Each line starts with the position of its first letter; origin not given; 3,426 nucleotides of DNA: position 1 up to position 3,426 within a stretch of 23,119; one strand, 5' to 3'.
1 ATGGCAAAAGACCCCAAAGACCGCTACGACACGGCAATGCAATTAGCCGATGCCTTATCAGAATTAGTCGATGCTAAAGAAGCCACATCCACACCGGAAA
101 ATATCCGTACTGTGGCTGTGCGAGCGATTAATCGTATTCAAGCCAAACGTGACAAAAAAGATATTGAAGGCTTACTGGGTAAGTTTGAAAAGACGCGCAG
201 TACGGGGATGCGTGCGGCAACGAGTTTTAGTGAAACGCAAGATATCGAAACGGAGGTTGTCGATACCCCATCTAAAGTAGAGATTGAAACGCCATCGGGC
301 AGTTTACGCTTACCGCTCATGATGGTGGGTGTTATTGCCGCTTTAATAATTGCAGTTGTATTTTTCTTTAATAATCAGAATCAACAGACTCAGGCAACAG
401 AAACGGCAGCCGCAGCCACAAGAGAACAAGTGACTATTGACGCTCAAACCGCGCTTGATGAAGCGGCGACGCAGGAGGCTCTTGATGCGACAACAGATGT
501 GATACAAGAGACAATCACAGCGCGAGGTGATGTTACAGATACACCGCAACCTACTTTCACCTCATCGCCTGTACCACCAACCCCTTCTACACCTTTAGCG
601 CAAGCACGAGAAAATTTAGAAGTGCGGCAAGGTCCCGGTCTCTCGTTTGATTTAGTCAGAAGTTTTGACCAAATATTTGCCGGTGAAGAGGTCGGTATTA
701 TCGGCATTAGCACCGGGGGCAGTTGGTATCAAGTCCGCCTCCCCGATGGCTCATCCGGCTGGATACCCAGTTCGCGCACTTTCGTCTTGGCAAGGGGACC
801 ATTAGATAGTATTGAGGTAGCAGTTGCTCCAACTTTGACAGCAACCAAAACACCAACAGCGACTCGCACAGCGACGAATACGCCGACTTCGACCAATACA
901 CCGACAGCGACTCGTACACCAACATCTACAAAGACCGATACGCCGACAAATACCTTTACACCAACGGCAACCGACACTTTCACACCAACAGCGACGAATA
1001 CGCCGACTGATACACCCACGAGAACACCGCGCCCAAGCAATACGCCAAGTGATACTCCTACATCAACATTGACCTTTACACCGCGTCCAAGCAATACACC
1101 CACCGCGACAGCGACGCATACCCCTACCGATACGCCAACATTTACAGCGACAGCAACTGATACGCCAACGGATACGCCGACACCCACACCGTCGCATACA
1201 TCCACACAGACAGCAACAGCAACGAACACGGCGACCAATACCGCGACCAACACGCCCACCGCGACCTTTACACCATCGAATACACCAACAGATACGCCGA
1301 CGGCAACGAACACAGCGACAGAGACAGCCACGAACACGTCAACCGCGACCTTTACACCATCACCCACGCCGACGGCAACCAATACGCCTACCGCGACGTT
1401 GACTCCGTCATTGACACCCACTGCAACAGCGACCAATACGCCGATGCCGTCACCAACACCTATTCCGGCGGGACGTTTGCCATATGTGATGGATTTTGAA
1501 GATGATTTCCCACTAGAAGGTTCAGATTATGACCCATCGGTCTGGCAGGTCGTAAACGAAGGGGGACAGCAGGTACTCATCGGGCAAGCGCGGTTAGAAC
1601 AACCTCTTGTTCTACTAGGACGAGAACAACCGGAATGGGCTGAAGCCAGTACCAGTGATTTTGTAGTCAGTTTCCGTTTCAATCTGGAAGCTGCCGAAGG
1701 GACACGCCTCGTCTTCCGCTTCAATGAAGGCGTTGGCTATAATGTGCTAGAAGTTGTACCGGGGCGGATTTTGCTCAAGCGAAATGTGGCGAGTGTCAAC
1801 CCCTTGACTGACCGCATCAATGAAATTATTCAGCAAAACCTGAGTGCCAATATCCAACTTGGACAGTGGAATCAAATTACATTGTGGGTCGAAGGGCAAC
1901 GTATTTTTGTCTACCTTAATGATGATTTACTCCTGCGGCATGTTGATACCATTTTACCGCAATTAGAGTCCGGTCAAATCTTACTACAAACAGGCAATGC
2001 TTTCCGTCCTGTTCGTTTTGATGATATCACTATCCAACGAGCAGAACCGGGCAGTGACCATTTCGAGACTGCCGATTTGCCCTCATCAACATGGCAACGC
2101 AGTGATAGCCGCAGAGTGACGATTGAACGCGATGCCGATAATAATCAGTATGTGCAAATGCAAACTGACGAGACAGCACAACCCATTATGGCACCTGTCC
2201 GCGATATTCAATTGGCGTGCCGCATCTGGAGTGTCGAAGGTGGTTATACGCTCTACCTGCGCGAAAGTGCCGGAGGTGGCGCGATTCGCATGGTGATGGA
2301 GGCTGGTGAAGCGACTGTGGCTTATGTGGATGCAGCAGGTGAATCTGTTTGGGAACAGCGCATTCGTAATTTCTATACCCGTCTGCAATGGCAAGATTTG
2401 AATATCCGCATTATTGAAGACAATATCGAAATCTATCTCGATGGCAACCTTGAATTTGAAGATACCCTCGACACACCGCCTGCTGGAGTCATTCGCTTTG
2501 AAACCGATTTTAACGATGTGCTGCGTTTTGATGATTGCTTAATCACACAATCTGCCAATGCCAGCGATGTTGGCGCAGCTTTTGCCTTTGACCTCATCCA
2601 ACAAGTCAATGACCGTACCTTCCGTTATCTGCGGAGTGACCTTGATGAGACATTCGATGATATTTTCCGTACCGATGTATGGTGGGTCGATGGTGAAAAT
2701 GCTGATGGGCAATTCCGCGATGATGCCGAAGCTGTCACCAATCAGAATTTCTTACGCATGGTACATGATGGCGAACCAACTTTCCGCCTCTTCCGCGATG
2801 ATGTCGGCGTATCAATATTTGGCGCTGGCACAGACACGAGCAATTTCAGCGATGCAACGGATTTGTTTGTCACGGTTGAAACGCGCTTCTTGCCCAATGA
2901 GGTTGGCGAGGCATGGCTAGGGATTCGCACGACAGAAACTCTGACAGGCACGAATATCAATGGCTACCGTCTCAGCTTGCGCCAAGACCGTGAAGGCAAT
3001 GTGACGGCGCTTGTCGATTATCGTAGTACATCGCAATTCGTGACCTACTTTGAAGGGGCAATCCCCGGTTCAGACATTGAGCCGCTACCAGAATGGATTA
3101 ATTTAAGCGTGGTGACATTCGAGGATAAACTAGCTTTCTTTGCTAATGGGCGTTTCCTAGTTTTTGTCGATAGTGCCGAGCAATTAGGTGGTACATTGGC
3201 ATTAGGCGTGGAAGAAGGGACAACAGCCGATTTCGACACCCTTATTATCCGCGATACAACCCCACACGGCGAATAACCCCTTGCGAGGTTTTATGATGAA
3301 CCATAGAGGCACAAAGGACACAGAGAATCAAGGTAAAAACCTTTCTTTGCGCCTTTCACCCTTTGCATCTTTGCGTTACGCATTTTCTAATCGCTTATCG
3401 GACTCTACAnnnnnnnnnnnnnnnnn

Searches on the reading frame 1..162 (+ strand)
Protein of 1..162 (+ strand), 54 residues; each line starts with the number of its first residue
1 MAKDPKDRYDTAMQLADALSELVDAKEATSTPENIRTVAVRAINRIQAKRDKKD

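Call 30: search_solved_structures(query=window:1-162:+, max_evalue=10, show_alignments=3)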
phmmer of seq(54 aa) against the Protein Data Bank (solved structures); distinct sequences matched with E-value up to 10: 1.
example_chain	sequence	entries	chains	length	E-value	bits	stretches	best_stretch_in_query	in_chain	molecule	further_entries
5cwo_A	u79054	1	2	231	2.2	12.5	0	7-41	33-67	Designed helical repeat protein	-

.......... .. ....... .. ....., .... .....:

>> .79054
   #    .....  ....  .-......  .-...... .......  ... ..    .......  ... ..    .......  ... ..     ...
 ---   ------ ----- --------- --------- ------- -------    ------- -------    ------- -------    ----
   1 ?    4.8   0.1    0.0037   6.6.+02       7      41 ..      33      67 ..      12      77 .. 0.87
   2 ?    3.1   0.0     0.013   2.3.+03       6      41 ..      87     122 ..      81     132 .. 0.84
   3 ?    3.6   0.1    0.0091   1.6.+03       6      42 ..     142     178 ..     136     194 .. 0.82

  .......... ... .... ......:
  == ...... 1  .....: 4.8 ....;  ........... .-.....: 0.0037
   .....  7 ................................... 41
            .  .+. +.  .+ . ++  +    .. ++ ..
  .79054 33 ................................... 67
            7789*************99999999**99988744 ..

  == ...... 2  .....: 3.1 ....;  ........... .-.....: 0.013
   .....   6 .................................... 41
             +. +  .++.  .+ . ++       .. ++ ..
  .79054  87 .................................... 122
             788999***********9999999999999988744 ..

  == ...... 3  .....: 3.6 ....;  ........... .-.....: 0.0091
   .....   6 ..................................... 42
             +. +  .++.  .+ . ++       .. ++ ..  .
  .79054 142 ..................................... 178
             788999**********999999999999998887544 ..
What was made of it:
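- Tried and rejected: phmmer of the 54-aa kinase tail against the PDB gave nothing useful (call 30).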

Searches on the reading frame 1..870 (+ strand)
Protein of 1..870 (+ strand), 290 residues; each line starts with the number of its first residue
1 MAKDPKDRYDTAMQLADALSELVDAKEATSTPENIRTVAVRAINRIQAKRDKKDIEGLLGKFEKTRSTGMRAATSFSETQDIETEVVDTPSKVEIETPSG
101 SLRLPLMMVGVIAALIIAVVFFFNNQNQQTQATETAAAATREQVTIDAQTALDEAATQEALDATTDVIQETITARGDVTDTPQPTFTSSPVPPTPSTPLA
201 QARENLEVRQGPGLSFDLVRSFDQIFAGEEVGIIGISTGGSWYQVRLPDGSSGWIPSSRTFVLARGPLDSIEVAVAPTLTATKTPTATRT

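Call 28: find_homologous_proteins(query=window:1-870:+, max_evalue=0.00001)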
Query window:1-870:+ (290 aa): 1 proteins with E <= 0.00001 among 8000 candidates.
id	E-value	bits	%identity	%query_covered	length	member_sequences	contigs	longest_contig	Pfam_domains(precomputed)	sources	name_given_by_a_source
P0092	8.6e-10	57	49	26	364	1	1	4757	PF08239.18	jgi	jgi:uncharacterized protein YraI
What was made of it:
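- Tried and rejected: A word-indexed homologue search with the first 290 aa of the kinase fragment gave one SH3-only hit and no kinase (call 28).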

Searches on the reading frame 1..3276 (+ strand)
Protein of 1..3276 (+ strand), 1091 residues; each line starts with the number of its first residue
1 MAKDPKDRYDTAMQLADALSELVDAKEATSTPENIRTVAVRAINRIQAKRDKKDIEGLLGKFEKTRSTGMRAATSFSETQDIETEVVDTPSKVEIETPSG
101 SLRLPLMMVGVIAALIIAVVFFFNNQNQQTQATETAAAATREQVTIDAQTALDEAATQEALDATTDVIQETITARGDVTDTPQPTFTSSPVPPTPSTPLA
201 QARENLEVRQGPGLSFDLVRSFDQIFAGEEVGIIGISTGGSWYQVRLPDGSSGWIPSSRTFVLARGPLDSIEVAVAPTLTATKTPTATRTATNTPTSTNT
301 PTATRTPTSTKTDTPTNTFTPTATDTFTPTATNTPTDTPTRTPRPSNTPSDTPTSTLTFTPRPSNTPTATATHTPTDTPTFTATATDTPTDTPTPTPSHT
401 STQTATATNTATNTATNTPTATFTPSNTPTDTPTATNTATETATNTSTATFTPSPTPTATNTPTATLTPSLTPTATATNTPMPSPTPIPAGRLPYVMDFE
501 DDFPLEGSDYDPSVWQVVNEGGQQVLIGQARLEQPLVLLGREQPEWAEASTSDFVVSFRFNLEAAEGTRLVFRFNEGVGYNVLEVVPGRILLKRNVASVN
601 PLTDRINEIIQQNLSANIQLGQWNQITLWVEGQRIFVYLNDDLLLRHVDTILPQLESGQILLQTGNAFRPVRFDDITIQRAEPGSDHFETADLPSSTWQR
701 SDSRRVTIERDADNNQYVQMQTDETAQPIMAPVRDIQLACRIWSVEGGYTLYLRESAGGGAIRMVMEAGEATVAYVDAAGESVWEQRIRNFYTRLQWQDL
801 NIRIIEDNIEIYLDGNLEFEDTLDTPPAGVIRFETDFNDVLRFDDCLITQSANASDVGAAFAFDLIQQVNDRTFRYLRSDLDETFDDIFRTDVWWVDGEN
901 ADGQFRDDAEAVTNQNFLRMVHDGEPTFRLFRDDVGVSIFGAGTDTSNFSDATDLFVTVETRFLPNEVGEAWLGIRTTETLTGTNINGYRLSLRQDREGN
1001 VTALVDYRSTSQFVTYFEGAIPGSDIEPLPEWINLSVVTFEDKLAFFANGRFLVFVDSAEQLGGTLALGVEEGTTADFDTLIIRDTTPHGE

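Call 3: search_protein_families(library=pfam, proteins=[window:1-3276:+], max_evalue=0.1)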
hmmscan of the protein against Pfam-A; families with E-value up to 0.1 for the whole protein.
window:1-3276:+ (1091 aa): 5 families
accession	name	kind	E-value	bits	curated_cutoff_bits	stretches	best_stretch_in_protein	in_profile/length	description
PF06439.18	3keto-disac_hyd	-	5.3e-13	49.9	26.8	1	607-678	111-186/187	3-keto-disaccharide hydrolase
PF08239.17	SH3_3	-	5.8e-07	30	27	1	205-258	2-51/54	Bacterial SH3 domain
PF21708.4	Glyco_hydro_59_C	-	1.1e-05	26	27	1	609-680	106-174/175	Galactocerebrosidase, C-terminal lectin domain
PF20407.5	DUF1583_N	-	0.0054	16.9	22.9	1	608-645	76-113/150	Domain of unknown function (DUF1583_N)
PF06347.19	SH3_4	-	0.065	13.5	24.1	0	239-259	33-53/56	Bacterial SH3 domain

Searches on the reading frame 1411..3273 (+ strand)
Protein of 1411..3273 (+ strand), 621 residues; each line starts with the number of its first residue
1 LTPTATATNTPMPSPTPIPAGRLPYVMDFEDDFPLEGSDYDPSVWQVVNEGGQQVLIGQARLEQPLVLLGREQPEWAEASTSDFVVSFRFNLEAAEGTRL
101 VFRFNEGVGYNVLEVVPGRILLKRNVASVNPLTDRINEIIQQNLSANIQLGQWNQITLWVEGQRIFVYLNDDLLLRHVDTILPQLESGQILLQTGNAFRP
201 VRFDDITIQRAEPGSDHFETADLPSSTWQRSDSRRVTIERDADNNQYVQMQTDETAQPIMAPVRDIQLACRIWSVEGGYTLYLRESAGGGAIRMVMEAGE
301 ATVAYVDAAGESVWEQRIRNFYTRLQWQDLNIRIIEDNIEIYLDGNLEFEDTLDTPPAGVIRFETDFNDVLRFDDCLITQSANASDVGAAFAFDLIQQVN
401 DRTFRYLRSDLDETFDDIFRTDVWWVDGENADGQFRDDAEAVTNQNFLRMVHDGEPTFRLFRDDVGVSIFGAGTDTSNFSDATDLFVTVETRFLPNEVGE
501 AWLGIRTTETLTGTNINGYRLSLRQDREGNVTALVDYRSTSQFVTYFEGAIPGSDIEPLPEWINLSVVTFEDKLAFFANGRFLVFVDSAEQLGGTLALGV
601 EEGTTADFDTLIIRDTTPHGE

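Call 33: find_homologous_proteins(query=window:1411-3273:+, max_evalue=0.00001)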
Query window:1411-3273:+ (621 aa): 19 proteins with E <= 0.00001 among 8000 candidates.
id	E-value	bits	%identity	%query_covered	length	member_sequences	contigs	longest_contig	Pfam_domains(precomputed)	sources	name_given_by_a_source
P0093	1.2e-247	841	61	97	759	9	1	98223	PF06439.19,PF21708.5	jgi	jgi:hypothetical protein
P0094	2.4e-233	794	56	98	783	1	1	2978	PF06439.19,PF21708.5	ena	-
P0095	6.2e-217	740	57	97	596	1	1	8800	PF06439.19,PF21708.5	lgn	-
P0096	1.5e-213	728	54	96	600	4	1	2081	PF06439.19,PF21708.5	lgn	-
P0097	8.1e-210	716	51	97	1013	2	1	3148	PF06439.19,PF08239.18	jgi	jgi:hypothetical protein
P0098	1.3e-205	702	53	96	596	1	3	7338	PF06439.19,PF13385.14,PF21708.5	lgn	-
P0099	4.9e-204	697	53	96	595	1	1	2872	PF06439.19,PF13385.14,PF21708.5,PF02210.32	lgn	-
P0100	1.1e-194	666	51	96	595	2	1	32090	PF06439.19,PF13385.14,PF21708.5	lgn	-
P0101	3.3e-189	648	52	96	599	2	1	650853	PF06439.19,PF13385.14,PF21708.5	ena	-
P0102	4.6e-182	624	47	97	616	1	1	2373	PF06439.19,PF21708.5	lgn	-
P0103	2.8e-181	622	49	96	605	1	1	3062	PF06439.19,PF13385.14,PF21708.5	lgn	-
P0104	7.6e-178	611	47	100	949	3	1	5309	PF06439.19,PF21708.5,PF12913.14,PF06347.20,PF18348.8,PF08239.18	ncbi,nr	ncbi:MAG: SH3 domain-containing protein, partial [Anaerolineae bacterium]|nr:SH3 domain-containing p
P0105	3.1e-176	605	46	100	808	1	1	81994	PF21708.5,PF08239.18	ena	-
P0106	2.5e-166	573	52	82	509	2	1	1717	PF06439.19,PF13385.14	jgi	jgi:hypothetical protein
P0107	2.1e-138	480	39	99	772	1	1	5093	PF06439.19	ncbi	-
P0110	1.4e-71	260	40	61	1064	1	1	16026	PF07714.24,PF00069.32,PF06439.19,PF03109.23,PF08239.18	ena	-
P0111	1.0e-59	220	44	41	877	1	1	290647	PF07714.24,PF00069.32,PF03109.23,PF21708.5,PF08239.18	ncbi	ncbi:MAG: serine/threonine protein kinase [Anaerolineae bacterium]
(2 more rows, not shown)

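Call 65: find_encoding_contigs(protein=P0110, flank=8000, max_places=2)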
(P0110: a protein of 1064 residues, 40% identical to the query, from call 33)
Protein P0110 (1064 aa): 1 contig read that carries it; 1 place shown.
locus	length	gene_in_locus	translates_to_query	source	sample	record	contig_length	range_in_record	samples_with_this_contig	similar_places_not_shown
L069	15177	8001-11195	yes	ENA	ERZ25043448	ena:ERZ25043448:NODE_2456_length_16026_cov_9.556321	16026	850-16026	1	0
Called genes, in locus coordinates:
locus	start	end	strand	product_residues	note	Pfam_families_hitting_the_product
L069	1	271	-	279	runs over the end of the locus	PF00106:adh_short, PF08643:DUF1776, PF08659:KR, PF13561:adh_short_C2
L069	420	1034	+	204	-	PF01553:Acyltransferase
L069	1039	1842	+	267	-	-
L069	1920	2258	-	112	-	PF07862:Nif11 (weak)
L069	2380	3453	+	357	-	PF03640:Lipoprotein_15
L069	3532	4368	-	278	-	PF11716:MDMPI_N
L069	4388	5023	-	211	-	PF00440:TetR_N, PF13305:TetR_C_33 (weak)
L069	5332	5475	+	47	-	-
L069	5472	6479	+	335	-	-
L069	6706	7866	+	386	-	PF04055:Radical_SAM, PF12836:HHH_3 (faint)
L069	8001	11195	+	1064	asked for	PF00069:Pkinase, PF07714:PK_Tyr_Ser-Thr, PF03109:ABC1 (weak), PF08239:SH3_3, PF06439:3keto-disac_hyd (faint)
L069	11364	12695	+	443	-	PF01139:RtcB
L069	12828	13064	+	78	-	-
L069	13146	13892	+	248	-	PF20539:DUF6754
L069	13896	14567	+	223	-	-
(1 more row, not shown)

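Call 66: find_encoding_contigs(protein=P0111, flank=8000, max_places=2)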
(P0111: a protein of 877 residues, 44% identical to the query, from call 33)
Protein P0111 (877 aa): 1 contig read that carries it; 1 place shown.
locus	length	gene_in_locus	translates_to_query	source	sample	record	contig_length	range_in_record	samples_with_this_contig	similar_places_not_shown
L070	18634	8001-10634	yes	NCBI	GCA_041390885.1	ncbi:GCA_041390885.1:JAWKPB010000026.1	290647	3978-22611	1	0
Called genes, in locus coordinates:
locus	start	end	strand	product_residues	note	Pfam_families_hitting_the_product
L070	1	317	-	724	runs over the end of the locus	PF13676:TIR_2, PF05729:NACHT, PF03130:HEAT_PBS (faint), PF13646:HEAT_2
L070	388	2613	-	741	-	PF08239:SH3_3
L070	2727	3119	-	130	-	-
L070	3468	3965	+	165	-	PF13279:4HBT_2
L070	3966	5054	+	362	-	PF26549:Tricorn_N, PF26550:Tricorn_2nd, PF00930:DPPIV_N (faint), PF26549:Tricorn_N, PF07676:PD40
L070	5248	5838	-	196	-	-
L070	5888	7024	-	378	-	PF00140:Sigma70_r1_2, PF04542:Sigma70_r2, PF04539:Sigma70_r3, PF04545:Sigma70_r4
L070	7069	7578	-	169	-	PF02620:YceD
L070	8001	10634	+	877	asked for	PF00069:Pkinase, PF03109:ABC1 (faint), PF07714:PK_Tyr_Ser-Thr, PF08239:SH3_3 (weak), PF21708:Glyco_hydro_59_C (faint)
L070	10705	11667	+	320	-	-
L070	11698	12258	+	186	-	PF13302:Acetyltransf_3, PF00583:Acetyltransf_1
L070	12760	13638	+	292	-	PF26549:Tricorn_N (faint), PF26550:Tricorn_2nd (faint), PF07676:PD40 (weak)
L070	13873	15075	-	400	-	PF01432:Peptidase_M3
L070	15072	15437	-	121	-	PF08439:Peptidase_M3_N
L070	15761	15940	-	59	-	-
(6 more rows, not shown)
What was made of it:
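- Homologues of the window's kinase lie elsewhere (calls 65, 66).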
